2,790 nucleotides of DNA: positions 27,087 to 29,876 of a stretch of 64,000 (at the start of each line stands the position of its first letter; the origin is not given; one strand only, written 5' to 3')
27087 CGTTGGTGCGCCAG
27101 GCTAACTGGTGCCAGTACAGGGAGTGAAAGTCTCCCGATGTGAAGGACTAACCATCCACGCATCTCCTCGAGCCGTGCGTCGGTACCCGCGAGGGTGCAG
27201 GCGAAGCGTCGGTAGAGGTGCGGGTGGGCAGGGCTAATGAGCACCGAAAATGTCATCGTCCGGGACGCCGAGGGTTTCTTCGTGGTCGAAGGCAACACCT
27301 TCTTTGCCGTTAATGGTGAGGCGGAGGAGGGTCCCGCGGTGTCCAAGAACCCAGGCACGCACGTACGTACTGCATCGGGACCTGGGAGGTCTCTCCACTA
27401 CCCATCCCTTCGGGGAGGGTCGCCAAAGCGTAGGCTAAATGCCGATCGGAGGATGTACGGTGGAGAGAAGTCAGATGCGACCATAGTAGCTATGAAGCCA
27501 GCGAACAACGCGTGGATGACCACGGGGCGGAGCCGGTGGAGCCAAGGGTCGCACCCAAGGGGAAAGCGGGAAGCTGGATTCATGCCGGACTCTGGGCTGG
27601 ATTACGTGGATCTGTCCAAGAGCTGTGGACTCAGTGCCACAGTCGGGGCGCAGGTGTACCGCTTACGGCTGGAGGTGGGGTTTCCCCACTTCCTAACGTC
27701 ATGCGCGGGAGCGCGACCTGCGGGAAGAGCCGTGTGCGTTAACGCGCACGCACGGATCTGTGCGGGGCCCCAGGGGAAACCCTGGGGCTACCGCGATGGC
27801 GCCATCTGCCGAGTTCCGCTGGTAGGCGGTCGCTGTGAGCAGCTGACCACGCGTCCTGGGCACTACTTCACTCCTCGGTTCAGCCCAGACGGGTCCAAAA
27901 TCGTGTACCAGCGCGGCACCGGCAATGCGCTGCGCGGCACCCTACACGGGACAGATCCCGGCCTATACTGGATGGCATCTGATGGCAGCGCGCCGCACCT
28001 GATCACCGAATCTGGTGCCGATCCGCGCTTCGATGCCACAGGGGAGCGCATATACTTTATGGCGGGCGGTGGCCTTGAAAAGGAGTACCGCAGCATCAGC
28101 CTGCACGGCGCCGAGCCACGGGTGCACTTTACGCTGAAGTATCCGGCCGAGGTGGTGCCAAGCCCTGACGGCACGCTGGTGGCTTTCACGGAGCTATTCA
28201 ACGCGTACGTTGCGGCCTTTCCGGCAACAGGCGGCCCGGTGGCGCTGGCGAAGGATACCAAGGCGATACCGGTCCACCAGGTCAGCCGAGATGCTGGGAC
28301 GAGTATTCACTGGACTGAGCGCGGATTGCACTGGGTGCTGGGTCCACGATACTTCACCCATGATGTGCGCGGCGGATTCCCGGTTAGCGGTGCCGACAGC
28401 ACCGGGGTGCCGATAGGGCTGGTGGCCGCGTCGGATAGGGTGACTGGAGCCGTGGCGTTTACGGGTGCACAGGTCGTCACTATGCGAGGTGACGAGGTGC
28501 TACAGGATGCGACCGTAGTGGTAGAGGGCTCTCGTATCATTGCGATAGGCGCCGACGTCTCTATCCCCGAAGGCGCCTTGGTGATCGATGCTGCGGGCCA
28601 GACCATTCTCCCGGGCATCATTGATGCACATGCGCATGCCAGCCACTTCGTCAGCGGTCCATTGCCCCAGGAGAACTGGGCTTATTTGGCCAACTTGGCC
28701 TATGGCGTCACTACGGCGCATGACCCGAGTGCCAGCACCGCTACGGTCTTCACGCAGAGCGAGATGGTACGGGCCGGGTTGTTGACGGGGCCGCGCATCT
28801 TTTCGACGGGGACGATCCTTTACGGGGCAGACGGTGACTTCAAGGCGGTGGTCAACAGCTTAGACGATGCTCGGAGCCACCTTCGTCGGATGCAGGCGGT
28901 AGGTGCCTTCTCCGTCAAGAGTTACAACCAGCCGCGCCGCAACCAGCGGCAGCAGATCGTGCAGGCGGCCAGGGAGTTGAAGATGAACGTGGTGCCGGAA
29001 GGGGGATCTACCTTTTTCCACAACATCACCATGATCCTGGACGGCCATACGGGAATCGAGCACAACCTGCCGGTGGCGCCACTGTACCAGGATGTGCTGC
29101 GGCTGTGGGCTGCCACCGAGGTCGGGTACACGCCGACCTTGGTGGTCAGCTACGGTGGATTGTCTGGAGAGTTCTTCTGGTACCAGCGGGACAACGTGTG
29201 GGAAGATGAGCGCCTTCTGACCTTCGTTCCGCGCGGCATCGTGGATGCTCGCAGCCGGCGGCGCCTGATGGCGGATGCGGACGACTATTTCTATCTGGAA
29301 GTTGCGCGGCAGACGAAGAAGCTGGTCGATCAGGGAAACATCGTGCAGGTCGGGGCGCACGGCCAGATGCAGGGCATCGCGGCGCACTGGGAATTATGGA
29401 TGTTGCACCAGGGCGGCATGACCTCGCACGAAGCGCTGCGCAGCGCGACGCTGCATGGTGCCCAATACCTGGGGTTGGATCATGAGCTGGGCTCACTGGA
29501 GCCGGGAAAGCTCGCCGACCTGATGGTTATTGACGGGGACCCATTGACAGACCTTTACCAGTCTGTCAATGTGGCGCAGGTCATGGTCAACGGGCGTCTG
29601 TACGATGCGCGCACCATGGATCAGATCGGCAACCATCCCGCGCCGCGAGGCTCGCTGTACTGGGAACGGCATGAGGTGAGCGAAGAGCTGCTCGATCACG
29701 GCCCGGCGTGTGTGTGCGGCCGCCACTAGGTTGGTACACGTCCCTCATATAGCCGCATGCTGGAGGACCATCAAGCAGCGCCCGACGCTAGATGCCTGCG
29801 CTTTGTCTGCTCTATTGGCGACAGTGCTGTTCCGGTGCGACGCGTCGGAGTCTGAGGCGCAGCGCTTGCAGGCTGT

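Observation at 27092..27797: ORF-less group II intron sitting in frame inside a conserved enzyme gene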

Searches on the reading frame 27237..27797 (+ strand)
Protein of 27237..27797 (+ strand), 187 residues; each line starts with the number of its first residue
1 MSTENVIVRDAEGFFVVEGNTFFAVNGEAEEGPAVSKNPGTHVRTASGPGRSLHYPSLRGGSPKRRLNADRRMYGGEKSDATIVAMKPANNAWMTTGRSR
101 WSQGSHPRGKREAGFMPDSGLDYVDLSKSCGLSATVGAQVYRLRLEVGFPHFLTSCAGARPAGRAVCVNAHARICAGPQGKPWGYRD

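Call 61: find_homologous_proteins(query=window:27237-27797:+, max_evalue=0.001)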
Query seq(187 aa) (187 aa): 12 proteins with E <= 0.001 among 182 candidates.
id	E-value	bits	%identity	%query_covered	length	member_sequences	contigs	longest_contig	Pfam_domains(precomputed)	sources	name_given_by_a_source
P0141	3.5e-122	423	99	100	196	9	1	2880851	-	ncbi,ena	-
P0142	7.0e-81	289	82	90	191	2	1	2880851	-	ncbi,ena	-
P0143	5.5e-74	266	78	82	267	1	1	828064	-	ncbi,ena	-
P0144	4.8e-62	227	75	59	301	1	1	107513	-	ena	-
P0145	2.5e-49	186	92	49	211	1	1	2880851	-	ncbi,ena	-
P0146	3.3e-47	179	70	65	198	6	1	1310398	-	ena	-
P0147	2.2e-46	176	66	65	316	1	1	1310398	-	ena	-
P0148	8.2e-44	168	89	48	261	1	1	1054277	-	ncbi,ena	-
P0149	7.4e-39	152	85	45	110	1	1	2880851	-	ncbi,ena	-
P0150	4.2e-30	123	58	59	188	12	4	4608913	-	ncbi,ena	-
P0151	2.0e-25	108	60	52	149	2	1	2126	-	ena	-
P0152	1.6e-15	75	47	59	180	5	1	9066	-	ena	-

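Call 63: find_encoding_contigs(protein=P0141, flank=4000, max_places=10)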
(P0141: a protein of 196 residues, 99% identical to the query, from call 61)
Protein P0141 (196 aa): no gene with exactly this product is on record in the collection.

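Call 67: list_cluster_members(proteins=[P0141, P0142, P0143, P0145, P0149, P0146, P0150, P0148])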
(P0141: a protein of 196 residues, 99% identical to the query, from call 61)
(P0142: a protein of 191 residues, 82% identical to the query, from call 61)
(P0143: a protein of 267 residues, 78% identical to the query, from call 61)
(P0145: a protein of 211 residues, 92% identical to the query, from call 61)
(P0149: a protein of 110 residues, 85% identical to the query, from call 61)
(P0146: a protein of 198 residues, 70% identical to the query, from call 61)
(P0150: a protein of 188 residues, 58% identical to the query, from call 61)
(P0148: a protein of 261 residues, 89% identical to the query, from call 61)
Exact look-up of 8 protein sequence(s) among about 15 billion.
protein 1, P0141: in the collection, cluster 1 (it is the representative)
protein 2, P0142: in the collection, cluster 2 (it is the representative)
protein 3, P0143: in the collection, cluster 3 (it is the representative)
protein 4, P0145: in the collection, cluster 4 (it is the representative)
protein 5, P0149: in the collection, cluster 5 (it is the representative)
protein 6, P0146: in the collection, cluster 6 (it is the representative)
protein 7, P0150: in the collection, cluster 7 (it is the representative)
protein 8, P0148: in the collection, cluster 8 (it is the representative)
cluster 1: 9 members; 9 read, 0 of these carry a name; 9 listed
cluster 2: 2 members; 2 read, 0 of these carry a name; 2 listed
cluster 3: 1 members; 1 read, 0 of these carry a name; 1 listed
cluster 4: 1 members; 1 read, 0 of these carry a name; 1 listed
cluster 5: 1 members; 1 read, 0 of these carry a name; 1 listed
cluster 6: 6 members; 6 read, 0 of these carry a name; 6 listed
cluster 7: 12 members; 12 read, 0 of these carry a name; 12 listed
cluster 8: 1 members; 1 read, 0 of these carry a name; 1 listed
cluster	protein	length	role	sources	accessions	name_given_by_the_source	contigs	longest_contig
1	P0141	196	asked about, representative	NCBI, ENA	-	-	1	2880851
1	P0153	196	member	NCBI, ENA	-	-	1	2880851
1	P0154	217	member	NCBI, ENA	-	-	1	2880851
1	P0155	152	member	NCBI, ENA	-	-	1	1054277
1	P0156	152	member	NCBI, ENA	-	-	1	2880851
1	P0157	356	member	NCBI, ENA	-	-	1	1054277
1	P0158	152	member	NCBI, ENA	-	-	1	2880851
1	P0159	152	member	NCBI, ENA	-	-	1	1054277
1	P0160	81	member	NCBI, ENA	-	-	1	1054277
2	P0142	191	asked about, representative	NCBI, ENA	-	-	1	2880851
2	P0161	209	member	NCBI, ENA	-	-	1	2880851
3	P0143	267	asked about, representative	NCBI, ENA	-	-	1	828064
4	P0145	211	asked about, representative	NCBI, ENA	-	-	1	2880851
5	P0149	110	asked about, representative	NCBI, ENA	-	-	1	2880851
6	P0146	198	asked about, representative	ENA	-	-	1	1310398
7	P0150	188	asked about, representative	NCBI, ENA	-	-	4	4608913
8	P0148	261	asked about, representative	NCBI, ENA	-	-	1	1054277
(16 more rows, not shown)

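Call 69: find_encoding_contigs(protein=P0150, flank=3000, max_places=8)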
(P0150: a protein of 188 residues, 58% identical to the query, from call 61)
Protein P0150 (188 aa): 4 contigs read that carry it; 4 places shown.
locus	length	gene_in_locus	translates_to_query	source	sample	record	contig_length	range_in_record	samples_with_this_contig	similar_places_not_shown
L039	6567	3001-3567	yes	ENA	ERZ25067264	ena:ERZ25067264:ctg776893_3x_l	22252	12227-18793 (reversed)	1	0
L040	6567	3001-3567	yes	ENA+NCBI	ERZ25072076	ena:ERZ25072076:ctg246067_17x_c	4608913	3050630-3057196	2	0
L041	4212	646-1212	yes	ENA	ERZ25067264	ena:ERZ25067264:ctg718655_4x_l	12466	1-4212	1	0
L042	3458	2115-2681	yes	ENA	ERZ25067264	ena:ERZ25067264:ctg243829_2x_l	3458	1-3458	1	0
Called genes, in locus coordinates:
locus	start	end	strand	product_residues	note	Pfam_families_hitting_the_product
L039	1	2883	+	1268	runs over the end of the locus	PF00271:Helicase_C, PF09369:MZB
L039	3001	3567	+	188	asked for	-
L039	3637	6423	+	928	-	PF00176:SNF2-rel_dom, PF00270:DEAD (weak), PF04851:ResIII (weak), PF00271:Helicase_C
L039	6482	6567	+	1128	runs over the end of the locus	PF02384:N6_Mtase, PF20473:MmeI_Mtase (weak), PF07669:Eco57I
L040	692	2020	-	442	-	-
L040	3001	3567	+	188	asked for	-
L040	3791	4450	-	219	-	-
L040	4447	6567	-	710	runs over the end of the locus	PF13860:FlgD_ig (weak), PF18962:Por_Secre_tail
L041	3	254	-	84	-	?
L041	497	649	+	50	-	-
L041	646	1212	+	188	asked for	-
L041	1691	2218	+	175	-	-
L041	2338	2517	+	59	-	-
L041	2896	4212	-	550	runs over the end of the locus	PF05960:DUF885 (weak)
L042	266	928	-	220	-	-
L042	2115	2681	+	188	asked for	-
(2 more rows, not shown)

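Call 70: find_encoding_contigs(protein=P0147, flank=3000, max_places=4)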
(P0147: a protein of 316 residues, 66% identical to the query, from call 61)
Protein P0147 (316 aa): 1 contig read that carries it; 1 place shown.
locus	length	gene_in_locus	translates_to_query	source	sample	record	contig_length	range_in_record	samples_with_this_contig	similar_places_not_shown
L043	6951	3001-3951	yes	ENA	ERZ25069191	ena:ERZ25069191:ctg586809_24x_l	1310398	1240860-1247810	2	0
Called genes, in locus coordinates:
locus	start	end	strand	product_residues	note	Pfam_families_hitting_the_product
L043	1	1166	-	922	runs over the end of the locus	PF00311:PEPcase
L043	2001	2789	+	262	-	PF13620:CarboxypepD_reg (weak), PF13715:CarbopepD_reg_2, PF07715:Plug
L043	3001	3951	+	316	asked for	-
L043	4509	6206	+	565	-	PF00593:TonB_dep_Rec_b-barrel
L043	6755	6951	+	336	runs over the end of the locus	PF14054:DUF4249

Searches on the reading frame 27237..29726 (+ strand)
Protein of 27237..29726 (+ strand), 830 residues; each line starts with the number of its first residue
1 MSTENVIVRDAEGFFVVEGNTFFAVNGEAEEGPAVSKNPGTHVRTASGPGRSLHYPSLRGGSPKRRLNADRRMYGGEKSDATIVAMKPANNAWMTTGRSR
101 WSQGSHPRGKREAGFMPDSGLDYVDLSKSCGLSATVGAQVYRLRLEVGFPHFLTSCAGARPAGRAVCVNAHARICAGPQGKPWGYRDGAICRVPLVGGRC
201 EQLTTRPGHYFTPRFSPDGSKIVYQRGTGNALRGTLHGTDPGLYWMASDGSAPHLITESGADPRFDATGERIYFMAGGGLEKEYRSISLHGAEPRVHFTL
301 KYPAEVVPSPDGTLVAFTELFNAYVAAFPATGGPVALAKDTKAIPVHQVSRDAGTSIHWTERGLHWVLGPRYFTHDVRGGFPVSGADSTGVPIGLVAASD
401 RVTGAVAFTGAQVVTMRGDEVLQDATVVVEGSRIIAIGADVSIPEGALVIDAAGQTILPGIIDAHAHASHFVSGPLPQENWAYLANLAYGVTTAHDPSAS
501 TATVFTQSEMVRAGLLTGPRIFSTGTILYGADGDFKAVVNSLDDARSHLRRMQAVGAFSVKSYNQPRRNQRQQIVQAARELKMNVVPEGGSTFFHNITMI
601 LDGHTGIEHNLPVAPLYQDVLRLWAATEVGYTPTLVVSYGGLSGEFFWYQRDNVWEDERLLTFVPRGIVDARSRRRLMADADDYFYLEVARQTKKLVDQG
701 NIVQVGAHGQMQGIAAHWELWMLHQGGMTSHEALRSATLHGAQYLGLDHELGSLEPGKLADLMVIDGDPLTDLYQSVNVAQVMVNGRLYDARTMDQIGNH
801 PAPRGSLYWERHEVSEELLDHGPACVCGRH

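Call 57: list_cluster_members(proteins=[window:27237-29726:+, window:26498-27124:+, window:24059-26368:-, window:20671-21927:+, window:42669-45797:-, window:30527-31600:+, window:52088-53740:+, window:55393-56727:+])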
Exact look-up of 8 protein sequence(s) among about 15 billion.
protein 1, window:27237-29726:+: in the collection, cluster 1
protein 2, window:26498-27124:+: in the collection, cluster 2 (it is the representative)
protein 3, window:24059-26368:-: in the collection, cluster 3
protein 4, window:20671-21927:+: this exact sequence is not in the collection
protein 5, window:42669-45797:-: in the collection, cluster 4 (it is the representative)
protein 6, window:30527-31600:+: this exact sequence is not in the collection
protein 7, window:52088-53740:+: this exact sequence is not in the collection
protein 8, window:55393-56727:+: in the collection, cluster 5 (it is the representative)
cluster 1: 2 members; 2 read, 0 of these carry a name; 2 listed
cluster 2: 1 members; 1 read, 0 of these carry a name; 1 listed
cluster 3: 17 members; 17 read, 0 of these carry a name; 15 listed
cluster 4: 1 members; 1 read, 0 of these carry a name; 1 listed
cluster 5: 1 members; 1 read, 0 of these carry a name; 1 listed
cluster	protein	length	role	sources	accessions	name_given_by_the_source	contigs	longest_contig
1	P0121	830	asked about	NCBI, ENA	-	-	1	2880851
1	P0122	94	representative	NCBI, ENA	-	-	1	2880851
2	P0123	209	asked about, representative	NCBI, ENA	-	-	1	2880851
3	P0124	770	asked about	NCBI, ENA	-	-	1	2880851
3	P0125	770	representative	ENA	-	-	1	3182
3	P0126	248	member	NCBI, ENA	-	-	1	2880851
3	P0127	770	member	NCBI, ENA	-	-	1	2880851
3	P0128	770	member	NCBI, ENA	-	-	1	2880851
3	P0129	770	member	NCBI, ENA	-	-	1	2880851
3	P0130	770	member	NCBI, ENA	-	-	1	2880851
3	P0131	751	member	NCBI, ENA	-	-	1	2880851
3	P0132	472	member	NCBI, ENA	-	-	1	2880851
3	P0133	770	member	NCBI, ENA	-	-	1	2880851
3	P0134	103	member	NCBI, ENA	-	-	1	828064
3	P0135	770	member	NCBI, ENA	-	-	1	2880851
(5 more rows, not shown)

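Call 59: find_encoding_contigs(protein=P0122, flank=10000, max_places=6)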
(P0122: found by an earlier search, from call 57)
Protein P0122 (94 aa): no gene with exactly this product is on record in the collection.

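Call 60: find_encoding_contigs(protein=P0121, flank=2000, max_places=4)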
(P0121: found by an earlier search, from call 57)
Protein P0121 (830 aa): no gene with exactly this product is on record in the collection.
